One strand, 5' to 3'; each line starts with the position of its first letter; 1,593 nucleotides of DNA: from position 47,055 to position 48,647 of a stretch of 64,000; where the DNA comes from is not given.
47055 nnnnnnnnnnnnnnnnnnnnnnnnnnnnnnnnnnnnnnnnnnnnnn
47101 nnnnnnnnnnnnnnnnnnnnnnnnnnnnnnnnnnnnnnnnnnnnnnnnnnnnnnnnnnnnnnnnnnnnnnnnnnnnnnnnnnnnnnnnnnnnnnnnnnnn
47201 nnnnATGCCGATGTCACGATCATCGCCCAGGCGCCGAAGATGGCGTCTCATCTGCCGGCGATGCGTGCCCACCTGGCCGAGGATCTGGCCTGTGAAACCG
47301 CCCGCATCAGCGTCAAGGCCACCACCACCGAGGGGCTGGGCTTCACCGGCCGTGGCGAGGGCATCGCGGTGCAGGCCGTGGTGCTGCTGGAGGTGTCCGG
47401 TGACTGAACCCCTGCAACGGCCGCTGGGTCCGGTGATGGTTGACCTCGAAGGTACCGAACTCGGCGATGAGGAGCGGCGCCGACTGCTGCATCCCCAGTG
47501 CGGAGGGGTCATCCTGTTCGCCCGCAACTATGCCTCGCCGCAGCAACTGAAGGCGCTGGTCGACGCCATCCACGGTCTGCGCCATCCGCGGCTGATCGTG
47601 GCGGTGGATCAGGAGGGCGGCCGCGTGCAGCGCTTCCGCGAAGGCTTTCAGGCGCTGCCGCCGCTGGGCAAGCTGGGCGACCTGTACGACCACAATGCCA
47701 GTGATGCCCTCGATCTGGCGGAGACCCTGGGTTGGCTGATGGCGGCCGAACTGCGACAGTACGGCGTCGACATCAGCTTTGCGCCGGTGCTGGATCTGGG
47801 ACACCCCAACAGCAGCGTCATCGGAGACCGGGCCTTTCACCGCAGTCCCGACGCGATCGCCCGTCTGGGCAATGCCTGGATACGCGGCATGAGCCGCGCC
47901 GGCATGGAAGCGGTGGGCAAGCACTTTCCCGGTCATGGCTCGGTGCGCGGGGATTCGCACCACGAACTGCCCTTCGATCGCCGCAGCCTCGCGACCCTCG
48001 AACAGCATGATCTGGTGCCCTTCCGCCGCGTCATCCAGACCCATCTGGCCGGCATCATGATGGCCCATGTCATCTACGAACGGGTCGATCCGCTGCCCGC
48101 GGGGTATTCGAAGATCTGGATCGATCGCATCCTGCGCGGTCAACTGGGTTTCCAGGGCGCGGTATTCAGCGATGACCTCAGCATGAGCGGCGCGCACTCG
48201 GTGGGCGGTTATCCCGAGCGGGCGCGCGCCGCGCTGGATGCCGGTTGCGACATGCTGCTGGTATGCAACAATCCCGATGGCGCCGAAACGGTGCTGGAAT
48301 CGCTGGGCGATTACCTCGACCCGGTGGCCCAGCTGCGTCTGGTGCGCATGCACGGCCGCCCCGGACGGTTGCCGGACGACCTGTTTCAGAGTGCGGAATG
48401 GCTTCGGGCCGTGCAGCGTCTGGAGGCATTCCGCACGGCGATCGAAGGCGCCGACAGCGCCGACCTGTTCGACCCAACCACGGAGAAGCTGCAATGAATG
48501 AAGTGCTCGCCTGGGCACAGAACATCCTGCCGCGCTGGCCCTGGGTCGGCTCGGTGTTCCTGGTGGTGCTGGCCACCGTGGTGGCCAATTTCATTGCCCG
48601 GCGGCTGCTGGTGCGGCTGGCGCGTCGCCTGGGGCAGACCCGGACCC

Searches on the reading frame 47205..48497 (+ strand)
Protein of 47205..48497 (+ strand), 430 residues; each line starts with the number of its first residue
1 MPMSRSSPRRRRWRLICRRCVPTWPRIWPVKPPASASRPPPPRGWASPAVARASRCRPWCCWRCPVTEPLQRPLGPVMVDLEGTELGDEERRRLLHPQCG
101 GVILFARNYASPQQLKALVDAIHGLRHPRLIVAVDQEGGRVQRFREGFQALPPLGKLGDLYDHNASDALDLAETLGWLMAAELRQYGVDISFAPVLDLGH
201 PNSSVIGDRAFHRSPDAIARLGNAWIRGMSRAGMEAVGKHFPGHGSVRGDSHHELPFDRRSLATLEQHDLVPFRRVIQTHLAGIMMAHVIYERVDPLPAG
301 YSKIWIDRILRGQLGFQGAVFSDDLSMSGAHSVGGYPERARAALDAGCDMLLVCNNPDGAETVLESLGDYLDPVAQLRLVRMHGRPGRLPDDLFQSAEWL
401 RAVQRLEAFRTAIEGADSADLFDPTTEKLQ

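Call 6: search_protein_families(library=pfam, proteins=[window:47205-48497:+])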
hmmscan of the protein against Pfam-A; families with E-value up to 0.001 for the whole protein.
window:47205-48497:+ (430 aa): 1 family
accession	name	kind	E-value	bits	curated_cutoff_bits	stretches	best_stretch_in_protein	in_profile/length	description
PF00933.27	Glyco_hydro_3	-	3.5e-77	260.4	27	1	86-366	16-298/316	Glycosyl hydrolase family 3 N terminal domain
